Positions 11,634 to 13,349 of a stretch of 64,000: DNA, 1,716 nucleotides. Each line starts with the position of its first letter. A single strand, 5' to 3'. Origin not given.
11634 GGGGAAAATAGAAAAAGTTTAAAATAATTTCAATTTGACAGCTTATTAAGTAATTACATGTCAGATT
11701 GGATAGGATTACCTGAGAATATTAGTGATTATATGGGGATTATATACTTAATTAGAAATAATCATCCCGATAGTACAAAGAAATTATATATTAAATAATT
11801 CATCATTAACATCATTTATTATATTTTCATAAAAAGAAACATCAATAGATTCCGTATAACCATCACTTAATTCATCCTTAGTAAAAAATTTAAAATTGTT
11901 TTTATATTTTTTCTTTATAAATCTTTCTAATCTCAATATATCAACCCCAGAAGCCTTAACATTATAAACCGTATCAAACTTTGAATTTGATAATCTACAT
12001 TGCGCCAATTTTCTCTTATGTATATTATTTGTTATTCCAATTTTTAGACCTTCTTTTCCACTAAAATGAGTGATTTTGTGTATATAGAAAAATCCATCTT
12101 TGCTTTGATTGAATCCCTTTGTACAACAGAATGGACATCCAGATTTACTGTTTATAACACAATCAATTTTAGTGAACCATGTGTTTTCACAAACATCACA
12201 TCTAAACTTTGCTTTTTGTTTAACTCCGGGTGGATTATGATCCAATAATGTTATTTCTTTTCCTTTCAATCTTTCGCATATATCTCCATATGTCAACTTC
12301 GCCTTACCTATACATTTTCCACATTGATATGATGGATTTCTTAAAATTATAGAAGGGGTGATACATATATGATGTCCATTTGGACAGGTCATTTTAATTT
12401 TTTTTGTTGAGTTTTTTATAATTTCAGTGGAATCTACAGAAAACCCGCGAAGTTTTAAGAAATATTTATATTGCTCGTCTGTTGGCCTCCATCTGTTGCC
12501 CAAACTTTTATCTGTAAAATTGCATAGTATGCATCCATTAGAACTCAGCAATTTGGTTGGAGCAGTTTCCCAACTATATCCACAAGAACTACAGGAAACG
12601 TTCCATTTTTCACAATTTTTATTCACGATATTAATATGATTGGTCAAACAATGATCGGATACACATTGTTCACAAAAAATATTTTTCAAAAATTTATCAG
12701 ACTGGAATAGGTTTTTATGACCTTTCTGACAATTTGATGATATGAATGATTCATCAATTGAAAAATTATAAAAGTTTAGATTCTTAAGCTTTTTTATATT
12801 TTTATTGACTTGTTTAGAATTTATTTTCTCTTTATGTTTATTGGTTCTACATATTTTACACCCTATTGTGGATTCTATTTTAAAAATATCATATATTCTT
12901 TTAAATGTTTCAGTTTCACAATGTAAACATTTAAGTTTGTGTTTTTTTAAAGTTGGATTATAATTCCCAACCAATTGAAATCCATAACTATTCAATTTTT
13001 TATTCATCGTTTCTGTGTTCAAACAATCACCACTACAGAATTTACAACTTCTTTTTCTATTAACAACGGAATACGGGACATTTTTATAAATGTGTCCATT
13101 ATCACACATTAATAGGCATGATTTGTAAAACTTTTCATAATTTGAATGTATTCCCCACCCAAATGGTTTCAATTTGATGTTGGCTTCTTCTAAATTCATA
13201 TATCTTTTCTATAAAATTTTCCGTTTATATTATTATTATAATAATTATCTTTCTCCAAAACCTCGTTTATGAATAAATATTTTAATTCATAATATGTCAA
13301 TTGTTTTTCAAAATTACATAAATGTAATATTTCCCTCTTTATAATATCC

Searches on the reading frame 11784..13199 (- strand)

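Call 13: search_protein_families(library=phrogs, proteins=[window:11784-13199:-], max_evalue=0.00001)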
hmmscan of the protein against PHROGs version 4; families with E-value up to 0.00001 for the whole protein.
window:11784-13199:- (471 aa): 2 families
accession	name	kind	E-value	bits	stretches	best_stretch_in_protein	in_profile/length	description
phrog_681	-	DNA, RNA and nucleotide metabolism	3.5e-42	145.8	1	193-466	263-536/576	endonuclease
phrog_559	-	DNA, RNA and nucleotide metabolism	6.3e-20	72.5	1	155-365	112-306/607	HNH endonuclease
